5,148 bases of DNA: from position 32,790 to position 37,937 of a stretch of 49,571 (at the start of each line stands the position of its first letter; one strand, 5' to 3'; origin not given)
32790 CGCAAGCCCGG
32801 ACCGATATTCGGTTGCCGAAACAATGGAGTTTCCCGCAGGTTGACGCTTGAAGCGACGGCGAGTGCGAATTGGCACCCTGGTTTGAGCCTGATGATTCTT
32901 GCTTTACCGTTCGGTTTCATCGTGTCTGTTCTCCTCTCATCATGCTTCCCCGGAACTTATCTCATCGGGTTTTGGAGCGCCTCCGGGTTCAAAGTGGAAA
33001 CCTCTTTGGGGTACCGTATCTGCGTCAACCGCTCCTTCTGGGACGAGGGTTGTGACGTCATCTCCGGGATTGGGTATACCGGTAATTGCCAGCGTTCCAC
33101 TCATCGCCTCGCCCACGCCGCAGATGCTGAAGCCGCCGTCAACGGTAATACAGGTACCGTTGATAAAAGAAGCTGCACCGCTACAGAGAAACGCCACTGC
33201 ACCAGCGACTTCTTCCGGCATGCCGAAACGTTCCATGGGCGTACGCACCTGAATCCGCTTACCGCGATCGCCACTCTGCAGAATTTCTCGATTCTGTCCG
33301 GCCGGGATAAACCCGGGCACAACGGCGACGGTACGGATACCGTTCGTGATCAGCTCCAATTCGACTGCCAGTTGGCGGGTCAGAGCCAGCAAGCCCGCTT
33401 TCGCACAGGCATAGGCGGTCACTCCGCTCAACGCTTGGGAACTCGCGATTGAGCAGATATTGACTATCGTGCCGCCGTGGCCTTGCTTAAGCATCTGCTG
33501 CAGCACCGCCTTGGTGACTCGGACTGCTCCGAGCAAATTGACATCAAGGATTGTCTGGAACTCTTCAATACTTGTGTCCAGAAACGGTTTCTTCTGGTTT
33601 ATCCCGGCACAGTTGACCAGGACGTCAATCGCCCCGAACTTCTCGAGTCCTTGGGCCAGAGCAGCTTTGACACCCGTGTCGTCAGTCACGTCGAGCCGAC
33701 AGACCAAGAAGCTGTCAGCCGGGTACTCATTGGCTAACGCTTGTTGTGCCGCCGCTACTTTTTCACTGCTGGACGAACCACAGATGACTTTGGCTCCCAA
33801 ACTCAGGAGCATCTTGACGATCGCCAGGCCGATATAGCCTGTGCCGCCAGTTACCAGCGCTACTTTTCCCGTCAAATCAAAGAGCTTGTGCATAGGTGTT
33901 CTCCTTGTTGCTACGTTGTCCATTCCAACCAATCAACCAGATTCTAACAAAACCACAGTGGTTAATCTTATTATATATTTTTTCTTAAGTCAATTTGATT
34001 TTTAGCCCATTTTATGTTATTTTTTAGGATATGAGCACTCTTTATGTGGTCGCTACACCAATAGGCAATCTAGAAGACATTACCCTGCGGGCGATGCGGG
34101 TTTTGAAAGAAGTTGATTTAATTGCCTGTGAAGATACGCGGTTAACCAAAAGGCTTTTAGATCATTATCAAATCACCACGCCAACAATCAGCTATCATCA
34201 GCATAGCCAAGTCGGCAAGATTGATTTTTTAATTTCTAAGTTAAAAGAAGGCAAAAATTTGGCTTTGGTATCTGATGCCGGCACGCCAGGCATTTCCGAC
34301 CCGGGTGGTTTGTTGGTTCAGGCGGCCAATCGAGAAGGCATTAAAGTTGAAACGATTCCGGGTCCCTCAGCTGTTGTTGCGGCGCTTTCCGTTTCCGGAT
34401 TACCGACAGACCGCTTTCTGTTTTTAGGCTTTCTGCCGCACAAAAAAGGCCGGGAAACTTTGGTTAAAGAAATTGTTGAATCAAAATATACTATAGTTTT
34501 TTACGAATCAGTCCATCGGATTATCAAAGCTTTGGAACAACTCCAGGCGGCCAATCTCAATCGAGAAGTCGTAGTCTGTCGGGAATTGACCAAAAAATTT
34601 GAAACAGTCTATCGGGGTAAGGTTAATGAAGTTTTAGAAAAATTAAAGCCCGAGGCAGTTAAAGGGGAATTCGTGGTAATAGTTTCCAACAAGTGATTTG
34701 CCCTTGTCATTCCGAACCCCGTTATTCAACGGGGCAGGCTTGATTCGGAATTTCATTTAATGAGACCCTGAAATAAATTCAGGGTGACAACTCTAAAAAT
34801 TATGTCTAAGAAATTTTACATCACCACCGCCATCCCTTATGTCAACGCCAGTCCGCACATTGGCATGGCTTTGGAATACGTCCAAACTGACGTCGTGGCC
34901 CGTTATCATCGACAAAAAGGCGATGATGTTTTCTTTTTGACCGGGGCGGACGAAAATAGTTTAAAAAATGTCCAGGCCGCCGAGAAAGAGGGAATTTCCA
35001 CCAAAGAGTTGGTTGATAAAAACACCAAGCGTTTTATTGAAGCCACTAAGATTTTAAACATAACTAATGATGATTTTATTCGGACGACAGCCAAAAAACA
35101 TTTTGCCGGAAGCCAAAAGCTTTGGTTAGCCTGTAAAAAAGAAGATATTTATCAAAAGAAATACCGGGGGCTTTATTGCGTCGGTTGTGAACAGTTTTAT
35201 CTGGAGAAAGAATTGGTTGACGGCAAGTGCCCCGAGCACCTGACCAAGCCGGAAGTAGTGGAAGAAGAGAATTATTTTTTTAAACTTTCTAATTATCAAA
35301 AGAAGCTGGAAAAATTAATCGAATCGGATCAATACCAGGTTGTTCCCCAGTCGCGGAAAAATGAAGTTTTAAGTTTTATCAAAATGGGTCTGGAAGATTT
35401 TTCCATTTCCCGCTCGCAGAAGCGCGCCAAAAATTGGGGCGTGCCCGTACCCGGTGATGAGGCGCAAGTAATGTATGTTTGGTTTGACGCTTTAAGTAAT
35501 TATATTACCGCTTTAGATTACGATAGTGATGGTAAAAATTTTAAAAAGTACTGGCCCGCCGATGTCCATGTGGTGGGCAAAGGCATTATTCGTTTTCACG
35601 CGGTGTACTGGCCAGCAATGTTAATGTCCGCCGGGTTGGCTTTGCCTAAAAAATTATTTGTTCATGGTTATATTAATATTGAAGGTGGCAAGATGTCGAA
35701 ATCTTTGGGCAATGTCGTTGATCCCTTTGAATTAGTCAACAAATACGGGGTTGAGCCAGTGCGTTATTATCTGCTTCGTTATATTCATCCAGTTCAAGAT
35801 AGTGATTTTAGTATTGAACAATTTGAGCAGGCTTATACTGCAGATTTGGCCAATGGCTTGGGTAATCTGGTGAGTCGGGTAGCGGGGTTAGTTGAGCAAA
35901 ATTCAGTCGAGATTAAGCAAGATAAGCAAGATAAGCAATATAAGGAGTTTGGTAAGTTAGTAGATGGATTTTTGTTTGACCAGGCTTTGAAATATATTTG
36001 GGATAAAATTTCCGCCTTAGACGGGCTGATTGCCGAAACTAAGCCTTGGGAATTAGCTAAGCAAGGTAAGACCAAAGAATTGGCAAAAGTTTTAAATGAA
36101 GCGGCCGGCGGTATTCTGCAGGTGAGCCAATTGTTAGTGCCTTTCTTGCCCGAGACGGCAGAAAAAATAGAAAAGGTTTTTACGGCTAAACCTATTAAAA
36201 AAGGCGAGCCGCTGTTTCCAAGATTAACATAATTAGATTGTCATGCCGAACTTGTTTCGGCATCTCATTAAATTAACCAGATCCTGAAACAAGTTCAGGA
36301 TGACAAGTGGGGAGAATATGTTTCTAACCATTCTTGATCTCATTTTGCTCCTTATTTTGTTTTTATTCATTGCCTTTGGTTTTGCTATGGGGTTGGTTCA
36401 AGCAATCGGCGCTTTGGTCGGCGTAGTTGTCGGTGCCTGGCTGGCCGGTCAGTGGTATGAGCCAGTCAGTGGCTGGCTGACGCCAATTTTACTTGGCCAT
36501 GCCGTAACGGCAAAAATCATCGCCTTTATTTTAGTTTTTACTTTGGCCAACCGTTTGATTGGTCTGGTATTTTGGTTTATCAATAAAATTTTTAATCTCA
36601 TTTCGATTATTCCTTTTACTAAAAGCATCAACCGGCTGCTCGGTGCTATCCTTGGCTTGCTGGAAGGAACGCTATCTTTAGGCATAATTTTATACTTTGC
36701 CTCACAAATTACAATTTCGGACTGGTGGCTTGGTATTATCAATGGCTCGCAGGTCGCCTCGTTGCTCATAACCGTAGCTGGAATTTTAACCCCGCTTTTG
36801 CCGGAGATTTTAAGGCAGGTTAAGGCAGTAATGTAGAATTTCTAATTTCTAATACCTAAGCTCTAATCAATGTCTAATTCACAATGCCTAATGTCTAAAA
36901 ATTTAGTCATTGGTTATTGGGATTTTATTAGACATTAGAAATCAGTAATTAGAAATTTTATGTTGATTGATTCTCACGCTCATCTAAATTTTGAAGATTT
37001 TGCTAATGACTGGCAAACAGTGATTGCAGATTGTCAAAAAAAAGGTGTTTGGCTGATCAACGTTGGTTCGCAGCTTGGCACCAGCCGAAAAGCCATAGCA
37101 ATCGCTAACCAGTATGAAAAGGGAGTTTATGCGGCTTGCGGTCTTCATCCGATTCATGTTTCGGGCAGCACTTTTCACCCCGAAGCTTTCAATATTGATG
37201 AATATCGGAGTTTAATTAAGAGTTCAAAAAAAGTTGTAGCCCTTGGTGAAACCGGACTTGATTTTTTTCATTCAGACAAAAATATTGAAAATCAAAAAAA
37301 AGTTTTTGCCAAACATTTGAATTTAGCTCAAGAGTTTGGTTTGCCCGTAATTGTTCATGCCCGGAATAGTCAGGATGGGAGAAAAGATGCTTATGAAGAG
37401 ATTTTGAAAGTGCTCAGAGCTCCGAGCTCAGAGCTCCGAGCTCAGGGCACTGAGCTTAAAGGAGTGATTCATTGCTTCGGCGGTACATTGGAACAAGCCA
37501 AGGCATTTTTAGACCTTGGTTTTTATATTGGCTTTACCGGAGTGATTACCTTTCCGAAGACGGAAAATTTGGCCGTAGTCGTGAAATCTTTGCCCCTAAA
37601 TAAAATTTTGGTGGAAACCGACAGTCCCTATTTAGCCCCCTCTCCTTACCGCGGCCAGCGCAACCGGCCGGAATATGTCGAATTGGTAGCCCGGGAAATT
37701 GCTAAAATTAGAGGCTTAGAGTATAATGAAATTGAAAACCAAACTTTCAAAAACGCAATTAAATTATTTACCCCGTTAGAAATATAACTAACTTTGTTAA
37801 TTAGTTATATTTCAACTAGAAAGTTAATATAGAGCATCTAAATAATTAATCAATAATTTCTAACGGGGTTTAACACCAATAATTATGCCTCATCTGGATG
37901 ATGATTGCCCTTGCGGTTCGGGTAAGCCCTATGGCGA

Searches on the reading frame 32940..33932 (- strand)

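Call 6: search_protein_families(library=pfam, proteins=[window:32940-33932:-], max_evalue=0.001)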
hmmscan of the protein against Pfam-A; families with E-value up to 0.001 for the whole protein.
window:32940-33932:- (330 aa): 8 families
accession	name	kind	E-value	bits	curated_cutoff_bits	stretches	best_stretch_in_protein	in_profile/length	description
PF13561.12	adh_short_C2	-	2.3e-58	198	27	1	34-269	8-236/236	Enoyl-(Acyl carrier protein) reductase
PF00106.31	adh_short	-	2.6e-49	167.8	26.6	1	23-215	1-188/195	short chain dehydrogenase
PF08659.16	KR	-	3.3e-16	60.2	22.6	1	25-187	3-162/180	KR domain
PF01370.27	Epimerase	-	1.5e-10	41.3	20.9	1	25-148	1-107/240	NAD dependent epimerase/dehydratase family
PF16363.11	GDP_Man_Dehyd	-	4.1e-08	33.5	27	1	26-149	1-119/332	GDP-mannose 4,6 dehydratase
PF23441.1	SDR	-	5.1e-07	29.8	27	1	22-268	7-255/258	SDR-like rossmann domain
PF01073.25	3Beta_HSD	-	0.00026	20.6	22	1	26-146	1-106/280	3-beta hydroxysteroid dehydrogenase/isomerase family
PF03435.24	Sacchrp_dh_NADP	-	0.00068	20.4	25.1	0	28-130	4-97/129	Saccharopine dehydrogenase NADP binding domain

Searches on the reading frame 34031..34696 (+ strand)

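Call 6: search_protein_families(library=pfam, proteins=[window:34031-34696:+], max_evalue=0.001)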
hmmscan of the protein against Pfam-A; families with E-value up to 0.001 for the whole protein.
window:34031-34696:+ (221 aa): 1 family
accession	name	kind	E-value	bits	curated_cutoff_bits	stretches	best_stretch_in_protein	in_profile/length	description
PF00590.25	TP_methylase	-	1.1e-41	143.5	27.8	1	3-201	1-211/212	Tetrapyrrole (Corrin/Porphyrin) Methylases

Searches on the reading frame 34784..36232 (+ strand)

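Call 6: search_protein_families(library=pfam, proteins=[window:34784-36232:+], max_evalue=0.001)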
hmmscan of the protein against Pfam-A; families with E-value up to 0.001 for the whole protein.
window:34784-36232:+ (482 aa): 4 families
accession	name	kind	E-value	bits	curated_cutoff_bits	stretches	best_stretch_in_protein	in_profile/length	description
PF09334.17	tRNA-synt_1g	-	6.1e-107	358.2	20.1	2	154-366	174-390/391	tRNA synthetases class I (M)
PF00133.28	tRNA-synt_1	-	7.4e-32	111.1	22.7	2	227-341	296-412/414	tRNA synthetases class I (I, L, M and V)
PF01406.26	tRNA-synt_1e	-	4e-16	59.7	27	2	286-350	235-299/301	tRNA synthetases class I (C) catalytic domain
PF01921.24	tRNA-synt_1f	-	8.3e-05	22.1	27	0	294-351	272-329/360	tRNA synthetases class I (K)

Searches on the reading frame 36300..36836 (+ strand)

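Call 6: search_protein_families(library=pfam, proteins=[window:36300-36836:+], max_evalue=0.001)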
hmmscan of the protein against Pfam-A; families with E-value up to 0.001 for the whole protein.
window:36300-36836:+ (178 aa): 1 family
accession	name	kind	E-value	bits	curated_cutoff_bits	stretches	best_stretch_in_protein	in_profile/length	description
PF02674.22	Colicin_V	-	4.1e-20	72.7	29.3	1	12-158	1-141/144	Colicin V production protein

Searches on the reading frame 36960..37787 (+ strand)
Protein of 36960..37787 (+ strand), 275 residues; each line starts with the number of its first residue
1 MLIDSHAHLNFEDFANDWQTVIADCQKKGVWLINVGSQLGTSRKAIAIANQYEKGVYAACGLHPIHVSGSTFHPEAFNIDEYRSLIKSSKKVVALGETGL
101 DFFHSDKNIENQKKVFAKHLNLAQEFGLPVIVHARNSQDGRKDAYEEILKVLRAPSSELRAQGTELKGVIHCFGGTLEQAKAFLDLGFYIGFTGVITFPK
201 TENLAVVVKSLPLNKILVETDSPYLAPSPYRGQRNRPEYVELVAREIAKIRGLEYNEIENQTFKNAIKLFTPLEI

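Call 6: search_protein_families(library=pfam, proteins=[window:36960-37787:+], max_evalue=0.001)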
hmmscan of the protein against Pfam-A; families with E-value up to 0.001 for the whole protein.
window:36960-37787:+ (275 aa): 2 families
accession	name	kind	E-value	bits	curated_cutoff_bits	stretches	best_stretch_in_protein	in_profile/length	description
PF01026.27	TatD_DNase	-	4.4e-76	256.1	27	1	3-270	1-252/253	TatD related DNase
PF07969.17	Amidohydro_3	-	4.2e-05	23.6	29.7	1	8-198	144-339/472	Amidohydrolase family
